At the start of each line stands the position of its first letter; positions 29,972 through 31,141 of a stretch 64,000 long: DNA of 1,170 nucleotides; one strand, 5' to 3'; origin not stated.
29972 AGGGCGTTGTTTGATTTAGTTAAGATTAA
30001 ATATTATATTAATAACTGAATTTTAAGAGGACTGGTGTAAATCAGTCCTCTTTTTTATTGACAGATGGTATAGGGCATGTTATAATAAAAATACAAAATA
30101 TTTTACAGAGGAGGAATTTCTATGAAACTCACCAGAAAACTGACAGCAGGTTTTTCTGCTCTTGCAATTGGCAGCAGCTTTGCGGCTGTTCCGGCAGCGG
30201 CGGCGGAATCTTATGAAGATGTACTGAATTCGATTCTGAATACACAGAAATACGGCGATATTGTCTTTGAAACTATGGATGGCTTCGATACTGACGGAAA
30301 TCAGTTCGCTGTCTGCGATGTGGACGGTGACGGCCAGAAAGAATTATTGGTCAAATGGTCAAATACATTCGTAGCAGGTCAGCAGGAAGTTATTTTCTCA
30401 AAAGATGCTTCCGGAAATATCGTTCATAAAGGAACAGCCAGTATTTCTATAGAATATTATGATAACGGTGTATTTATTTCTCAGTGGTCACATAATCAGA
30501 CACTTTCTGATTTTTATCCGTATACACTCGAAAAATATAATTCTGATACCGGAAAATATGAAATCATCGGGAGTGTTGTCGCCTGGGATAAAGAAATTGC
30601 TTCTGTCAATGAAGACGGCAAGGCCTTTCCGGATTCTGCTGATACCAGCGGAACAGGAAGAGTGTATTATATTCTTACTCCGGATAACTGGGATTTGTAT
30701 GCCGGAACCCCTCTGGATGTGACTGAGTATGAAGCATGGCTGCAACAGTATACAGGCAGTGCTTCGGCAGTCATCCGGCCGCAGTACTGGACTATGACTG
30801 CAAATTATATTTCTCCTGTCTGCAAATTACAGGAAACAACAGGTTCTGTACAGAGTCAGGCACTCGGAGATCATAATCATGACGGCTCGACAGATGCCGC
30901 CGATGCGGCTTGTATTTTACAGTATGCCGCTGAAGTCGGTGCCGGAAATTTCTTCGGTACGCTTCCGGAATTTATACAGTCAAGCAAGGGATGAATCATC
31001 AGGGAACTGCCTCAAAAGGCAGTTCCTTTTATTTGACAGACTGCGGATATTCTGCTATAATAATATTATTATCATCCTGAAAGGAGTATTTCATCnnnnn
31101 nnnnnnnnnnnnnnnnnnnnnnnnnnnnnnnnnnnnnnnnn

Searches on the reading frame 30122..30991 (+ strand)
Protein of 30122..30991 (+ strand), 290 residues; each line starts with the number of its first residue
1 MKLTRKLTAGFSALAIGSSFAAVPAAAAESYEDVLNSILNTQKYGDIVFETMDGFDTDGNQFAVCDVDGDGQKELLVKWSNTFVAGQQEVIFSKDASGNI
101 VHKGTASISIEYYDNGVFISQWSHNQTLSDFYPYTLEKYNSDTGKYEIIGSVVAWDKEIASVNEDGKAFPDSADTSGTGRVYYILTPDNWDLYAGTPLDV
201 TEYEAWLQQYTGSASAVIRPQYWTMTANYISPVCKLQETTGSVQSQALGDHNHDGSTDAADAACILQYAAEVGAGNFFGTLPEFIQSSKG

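Call 3: search_protein_families(library=pfam, proteins=[window:30122-30991:+], max_evalue=1)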
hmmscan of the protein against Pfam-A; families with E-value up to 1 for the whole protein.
window:30122-30991:+ (290 aa): 3 families
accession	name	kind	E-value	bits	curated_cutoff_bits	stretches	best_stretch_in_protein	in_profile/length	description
PF00404.24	Dockerin_1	-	0.0009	19.8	22.9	1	248-268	1-21/57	Dockerin type I domain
PF01839.29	FG-GAP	-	0.011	16.1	22.1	1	59-77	2-20/37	FG-GAP repeat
PF13517.12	FG-GAP_3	-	0.084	13.9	26.9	1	56-77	40-61/61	FG-GAP-like repeat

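Call 4: search_protein_families(library=ncbifam, proteins=[window:30122-30991:+], max_evalue=1)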
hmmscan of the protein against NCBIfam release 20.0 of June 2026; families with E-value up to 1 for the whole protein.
window:30122-30991:+ (290 aa): 0 families
